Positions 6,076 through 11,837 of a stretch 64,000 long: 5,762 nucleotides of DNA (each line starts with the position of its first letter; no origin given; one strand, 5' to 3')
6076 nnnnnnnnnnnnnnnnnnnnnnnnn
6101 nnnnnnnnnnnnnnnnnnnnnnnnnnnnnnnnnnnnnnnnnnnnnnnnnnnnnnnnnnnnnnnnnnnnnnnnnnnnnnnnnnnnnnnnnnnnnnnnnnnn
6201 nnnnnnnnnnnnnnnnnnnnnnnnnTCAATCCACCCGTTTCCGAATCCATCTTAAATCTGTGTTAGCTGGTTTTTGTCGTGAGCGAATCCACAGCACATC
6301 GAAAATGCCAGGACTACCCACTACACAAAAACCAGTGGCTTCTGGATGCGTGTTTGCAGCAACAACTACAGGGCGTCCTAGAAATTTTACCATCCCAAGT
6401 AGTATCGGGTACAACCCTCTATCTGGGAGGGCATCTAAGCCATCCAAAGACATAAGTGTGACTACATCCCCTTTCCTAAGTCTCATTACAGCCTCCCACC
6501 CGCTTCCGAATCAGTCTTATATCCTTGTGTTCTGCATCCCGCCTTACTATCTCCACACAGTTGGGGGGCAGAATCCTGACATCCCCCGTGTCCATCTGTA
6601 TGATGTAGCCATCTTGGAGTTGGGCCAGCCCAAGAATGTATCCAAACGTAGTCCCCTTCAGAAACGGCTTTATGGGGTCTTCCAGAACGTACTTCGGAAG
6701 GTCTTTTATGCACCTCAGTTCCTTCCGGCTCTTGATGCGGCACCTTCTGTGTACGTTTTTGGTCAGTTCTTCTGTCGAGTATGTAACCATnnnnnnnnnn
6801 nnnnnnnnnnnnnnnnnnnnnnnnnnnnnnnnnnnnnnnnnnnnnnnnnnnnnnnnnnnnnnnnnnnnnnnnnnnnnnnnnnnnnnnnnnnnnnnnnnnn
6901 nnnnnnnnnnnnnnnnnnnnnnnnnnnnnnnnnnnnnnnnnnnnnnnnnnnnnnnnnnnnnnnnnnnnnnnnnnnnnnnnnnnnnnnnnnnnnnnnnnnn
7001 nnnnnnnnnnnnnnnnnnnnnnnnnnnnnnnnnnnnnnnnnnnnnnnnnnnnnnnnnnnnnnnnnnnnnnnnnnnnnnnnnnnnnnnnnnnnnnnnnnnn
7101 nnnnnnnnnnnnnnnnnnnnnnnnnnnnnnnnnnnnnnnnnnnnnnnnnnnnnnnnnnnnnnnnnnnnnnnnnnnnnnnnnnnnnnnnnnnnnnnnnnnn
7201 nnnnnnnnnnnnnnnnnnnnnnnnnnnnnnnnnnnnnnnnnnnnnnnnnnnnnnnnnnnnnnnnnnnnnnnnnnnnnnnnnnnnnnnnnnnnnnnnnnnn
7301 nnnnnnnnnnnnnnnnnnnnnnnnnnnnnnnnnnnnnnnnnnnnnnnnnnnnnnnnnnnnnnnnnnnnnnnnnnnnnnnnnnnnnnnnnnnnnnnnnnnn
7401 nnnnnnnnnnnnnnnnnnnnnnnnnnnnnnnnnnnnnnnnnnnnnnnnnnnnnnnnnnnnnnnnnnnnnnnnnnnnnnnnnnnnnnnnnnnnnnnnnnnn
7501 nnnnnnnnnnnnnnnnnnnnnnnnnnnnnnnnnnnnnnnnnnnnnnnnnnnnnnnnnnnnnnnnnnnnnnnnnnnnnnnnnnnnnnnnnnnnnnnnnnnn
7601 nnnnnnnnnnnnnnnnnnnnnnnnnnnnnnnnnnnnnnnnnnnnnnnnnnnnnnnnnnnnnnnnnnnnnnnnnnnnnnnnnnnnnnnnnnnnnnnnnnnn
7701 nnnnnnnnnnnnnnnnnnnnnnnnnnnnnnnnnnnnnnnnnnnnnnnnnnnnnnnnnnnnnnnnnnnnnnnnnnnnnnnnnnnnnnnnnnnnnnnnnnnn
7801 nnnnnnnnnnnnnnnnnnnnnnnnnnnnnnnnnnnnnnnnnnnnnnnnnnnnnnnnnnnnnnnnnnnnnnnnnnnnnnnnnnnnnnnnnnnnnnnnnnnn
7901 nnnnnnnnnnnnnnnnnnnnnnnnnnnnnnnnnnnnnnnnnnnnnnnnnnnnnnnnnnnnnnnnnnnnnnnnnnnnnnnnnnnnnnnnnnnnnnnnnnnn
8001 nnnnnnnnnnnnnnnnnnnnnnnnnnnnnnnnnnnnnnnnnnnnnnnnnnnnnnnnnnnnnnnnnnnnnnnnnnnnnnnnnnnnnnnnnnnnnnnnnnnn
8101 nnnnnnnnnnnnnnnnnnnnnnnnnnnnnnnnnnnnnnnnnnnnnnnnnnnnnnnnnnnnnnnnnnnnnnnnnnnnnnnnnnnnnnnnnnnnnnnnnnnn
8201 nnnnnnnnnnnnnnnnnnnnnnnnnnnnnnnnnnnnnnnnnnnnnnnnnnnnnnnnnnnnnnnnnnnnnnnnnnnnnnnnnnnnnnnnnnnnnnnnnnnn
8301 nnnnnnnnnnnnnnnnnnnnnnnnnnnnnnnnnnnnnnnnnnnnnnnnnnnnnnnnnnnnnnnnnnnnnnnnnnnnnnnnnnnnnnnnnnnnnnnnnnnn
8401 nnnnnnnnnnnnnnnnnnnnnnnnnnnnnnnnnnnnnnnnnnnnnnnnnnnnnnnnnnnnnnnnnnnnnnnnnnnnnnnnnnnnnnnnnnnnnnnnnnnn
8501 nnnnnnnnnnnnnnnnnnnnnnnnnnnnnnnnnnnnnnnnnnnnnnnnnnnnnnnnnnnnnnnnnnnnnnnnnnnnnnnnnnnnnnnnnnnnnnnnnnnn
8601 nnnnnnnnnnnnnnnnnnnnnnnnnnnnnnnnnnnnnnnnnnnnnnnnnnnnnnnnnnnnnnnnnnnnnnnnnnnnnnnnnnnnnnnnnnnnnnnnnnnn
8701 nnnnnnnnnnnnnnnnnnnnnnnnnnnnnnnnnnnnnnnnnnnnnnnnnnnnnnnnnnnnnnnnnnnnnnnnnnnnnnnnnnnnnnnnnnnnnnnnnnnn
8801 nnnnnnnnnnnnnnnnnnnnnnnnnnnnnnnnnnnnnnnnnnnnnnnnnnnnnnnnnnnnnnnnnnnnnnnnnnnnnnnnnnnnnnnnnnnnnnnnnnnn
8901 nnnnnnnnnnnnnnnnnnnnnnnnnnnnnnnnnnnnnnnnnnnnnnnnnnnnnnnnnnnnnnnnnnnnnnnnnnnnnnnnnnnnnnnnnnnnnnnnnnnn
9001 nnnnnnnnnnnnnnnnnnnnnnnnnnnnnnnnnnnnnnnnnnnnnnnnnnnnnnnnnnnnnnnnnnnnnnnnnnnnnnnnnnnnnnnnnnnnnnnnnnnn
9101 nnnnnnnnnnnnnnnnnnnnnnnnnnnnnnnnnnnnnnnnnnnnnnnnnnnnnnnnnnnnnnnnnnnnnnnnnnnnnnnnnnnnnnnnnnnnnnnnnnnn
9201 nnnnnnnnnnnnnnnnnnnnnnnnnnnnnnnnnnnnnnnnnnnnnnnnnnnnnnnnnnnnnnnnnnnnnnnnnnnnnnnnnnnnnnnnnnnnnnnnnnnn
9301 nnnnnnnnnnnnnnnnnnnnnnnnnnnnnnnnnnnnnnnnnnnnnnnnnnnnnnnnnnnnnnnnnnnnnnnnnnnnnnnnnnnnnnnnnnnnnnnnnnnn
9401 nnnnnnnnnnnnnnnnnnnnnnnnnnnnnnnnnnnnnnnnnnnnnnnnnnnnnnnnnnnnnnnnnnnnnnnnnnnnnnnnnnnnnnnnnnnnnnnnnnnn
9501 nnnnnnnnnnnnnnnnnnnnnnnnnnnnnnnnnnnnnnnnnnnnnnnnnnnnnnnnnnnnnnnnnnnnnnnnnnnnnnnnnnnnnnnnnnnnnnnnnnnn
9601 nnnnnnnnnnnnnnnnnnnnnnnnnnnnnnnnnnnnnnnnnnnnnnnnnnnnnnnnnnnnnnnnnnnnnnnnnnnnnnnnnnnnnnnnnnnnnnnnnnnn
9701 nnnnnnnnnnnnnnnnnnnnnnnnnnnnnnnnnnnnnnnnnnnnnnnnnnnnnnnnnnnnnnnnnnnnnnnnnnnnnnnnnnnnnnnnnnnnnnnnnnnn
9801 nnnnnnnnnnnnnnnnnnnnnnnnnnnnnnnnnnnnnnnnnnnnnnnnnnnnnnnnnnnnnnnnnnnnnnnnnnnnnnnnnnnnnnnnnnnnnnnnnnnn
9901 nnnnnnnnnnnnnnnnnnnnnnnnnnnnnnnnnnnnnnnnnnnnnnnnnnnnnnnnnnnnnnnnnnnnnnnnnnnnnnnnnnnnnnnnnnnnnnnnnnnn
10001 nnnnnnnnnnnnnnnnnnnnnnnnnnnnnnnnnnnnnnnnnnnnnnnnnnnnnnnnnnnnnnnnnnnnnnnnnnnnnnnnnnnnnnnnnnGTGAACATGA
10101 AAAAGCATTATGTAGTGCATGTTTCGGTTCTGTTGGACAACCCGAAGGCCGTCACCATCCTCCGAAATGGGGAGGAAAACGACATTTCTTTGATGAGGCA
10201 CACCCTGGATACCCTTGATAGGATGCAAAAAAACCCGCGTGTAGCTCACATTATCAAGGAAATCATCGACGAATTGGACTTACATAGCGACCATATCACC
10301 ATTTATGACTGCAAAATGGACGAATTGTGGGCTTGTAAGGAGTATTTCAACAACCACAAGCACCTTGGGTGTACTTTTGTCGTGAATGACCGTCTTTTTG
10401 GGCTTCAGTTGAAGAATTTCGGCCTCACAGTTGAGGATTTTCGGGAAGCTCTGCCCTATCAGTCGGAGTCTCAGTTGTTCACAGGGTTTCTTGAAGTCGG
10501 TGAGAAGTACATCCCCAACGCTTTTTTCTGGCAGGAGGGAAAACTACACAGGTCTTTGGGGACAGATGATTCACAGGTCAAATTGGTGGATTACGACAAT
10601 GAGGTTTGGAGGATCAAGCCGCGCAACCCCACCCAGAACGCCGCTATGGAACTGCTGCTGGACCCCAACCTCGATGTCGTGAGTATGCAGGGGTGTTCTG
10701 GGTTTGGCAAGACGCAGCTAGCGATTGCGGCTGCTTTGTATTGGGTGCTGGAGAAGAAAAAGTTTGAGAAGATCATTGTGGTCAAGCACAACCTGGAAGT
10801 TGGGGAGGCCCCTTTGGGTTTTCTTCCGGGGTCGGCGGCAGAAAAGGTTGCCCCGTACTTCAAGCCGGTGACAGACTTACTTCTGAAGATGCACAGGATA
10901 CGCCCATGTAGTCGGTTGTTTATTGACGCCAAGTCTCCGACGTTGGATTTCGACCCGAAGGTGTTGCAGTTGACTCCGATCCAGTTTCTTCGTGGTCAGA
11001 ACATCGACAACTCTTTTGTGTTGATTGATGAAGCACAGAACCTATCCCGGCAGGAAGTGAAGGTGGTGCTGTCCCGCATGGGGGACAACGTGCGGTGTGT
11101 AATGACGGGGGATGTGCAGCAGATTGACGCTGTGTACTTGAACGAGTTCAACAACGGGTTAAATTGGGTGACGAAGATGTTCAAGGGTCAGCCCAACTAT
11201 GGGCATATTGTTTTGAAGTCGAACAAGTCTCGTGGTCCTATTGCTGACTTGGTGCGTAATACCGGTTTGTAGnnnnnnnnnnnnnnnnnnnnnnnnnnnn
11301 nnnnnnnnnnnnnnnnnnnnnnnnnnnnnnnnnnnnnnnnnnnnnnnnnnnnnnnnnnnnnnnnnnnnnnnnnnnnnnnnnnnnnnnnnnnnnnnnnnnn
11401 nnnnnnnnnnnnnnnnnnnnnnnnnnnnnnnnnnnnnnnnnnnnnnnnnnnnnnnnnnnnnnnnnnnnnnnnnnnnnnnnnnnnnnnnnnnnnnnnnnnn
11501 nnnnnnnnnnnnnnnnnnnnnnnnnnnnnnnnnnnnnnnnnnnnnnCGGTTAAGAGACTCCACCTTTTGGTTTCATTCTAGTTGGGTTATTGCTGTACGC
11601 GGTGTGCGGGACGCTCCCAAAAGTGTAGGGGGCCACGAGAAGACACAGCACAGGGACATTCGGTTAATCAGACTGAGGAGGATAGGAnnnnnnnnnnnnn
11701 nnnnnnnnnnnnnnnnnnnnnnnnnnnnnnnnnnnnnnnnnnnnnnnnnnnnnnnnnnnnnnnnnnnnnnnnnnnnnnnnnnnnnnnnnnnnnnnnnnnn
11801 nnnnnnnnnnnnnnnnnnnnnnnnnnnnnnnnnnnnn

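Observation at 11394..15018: Tandem array of about 8 diversified small paralogs with conserved C-terminal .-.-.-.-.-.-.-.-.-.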

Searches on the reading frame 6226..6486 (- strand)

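Call 76: search_protein_families(library=pfam, proteins=[window:6226-6486:-], max_evalue=1)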
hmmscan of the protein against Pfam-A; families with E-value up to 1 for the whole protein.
window:6226-6486:- (86 aa): 1 family
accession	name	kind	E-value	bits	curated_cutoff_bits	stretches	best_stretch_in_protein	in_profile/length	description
PF20626.4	EGF_Sp38_C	-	0.26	11.8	24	1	45-63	10-28/50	Zona-pellucida-binding protein (Sp38) C-terminal EGF-like domain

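Call 77: search_protein_families(library=phrogs, proteins=[window:6226-6486:-], max_evalue=1)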
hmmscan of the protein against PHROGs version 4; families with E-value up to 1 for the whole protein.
window:6226-6486:- (86 aa): 0 families

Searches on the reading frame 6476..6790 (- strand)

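Call 71: search_protein_families(library=ncbifam, proteins=[window:6476-6790:-], max_evalue=0.01)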
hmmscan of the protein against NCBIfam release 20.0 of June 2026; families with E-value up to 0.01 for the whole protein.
window:6476-6790:- (104 aa): 0 families

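Call 77: search_protein_families(library=phrogs, proteins=[window:6476-6790:-], max_evalue=1)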
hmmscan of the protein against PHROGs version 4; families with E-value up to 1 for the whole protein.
window:6476-6790:- (104 aa): 1 family
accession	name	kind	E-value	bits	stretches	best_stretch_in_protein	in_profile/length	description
phrog_5358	-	unknown function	0.39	11.9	1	6-26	32-52/77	-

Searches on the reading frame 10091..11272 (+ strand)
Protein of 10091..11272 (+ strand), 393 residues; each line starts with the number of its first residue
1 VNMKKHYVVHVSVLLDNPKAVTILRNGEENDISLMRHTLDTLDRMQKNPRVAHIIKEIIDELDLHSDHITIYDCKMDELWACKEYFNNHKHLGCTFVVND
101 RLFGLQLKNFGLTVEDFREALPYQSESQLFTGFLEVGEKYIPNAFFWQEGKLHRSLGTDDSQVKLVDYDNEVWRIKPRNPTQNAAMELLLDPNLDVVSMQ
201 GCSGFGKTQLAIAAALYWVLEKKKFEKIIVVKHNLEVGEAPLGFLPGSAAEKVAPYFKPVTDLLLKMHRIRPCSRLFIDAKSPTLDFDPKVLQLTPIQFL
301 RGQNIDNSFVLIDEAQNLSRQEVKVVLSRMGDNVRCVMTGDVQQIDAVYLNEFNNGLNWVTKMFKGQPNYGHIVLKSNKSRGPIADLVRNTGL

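Call 64: find_related_loci(query=window:10091-11269:+, collection=viral_contigs, flank=10000)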
Query window:10091-11269:+ (393 aa) in viral_contigs; peptide patterns used: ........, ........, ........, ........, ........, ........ (x = any residue, [..] = any of these).
3 stretches matched a pattern, but none encodes a relative of the query by tblastn (E <= 1e-3).
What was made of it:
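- Tried and rejected: There is no close relative in IMG/VR (call 64).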

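Call 65: find_homologous_proteins(query=window:10091-11269:+, max_evalue=1e-40)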
Query window:10091-11269:+ (393 aa): 166 proteins with E <= 1e-40 among 3673 candidates; the best 120 are listed.
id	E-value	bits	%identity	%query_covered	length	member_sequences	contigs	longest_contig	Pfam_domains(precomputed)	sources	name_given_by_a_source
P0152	3.2e-244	828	89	99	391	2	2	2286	PF13604.13,PF02562.23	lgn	-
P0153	3.0e-170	584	64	99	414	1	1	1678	PF13604.13,PF02562.23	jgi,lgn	-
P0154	8.3e-141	487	53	99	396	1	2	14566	PF13638.13,PF02562.23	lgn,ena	-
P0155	4.1e-133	462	53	99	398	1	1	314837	PF00270.36,PF13638.13,PF13604.13,PF13245.13,PF02562.23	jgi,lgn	jgi:PhoH-like ATPase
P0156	2.2e-130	453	52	99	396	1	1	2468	PF13638.13,PF02562.23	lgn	-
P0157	2.1e-119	417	48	99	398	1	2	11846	PF13638.13,PF02562.23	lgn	-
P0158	2.6e-115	403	48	99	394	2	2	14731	PF13638.13,PF13604.13,PF02562.23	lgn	-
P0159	5.4e-115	402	47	99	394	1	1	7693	PF00270.36,PF13638.13,PF04851.22,PF02562.23,PF18477.8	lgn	-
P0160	1.7e-110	388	47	99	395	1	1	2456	PF13638.13,PF02562.23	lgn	-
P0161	2.3e-110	387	46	99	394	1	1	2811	PF13638.13,PF13604.13,PF02562.23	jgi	jgi:PhoH-like ATPase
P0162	2.3e-110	387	46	99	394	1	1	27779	PF13638.13,PF13604.13,PF02562.23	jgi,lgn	jgi:PhoH-like ATPase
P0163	2.0e-109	384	45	99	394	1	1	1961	PF13638.13,PF13604.13,PF02562.23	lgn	-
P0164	4.6e-108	380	43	99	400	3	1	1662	PF13638.13,PF02562.23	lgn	-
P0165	5.4e-108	379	46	99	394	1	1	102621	PF13638.13,PF13245.13,PF02562.23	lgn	-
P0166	7.9e-108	379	46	99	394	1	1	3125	PF13638.13,PF13604.13,PF02562.23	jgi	-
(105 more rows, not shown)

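Call 66: find_encoding_contigs(protein=P0152, flank=10000, max_places=4)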
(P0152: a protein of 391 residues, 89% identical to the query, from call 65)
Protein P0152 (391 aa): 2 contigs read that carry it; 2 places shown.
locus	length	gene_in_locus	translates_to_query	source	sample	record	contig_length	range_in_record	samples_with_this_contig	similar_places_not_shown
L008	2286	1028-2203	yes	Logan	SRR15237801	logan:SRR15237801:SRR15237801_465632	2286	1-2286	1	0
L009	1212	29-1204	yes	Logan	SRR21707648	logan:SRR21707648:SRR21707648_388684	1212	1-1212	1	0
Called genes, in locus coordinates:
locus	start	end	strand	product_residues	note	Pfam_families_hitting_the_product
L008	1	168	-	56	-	?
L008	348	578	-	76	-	-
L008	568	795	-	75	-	-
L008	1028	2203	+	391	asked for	PF02562:PhoH, PF13604:AAA_30 (faint)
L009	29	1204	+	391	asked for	PF02562:PhoH, PF13604:AAA_30 (faint)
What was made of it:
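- Tried and rejected: The 89% relatives sit on contigs that end at PhoH (call 66).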

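Call 67: find_encoding_contigs(protein=P0154, flank=10000, max_places=4)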
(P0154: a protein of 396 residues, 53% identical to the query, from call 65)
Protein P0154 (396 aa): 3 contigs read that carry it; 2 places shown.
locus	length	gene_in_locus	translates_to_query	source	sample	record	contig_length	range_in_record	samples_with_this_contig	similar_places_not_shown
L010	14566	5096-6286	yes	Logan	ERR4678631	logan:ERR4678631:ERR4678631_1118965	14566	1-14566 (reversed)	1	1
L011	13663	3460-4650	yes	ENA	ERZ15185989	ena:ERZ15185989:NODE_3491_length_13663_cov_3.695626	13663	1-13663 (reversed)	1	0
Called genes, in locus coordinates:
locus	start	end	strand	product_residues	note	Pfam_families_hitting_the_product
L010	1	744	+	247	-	?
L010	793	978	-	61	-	-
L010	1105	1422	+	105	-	-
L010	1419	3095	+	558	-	-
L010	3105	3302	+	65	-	-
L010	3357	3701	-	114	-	-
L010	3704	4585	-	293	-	-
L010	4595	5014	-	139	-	-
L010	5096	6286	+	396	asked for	PF13638:PIN_4, PF02562:PhoH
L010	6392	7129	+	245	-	PF04055:Radical_SAM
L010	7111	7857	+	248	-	-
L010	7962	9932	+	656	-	PF05265:DUF723, PF14311:DUF4379 (faint), PF23545:Zn_ribbon_HMPTM (faint), PF05265:DUF723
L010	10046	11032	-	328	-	-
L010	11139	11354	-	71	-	-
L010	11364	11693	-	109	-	PF20339:DUF6634 (weak)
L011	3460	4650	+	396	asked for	PF13638:PIN_4, PF02562:PhoH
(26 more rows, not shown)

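Call 71: search_protein_families(library=ncbifam, proteins=[window:10091-11272:+], max_evalue=0.01)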
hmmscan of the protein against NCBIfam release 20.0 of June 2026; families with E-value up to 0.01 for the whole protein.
window:10091-11272:+ (393 aa): 2 families
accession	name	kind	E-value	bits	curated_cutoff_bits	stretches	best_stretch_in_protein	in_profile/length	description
NF053827.1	RNA5-3helPhoH2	equivalog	1.2e-44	153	680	1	158-389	201-420/427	RNA 5'-3' helicase PhoH2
NF007827.1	PRK10536.1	equivalog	4.2e-30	105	380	1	174-369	48-229/253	phosphate starvation-inducible protein PhoH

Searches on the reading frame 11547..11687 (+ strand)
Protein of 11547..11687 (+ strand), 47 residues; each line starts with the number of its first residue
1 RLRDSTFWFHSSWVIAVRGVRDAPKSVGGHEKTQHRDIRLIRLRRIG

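Call 79: find_homologous_proteins(query=A5, max_evalue=10)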
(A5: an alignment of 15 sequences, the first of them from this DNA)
Query A5 (15 sequences): 1467 candidates shared short words with the query, none scored E <= 10.
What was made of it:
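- Tried and rejected: A 40-aa C-terminal profile gave nothing at E<=10 (call 79).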
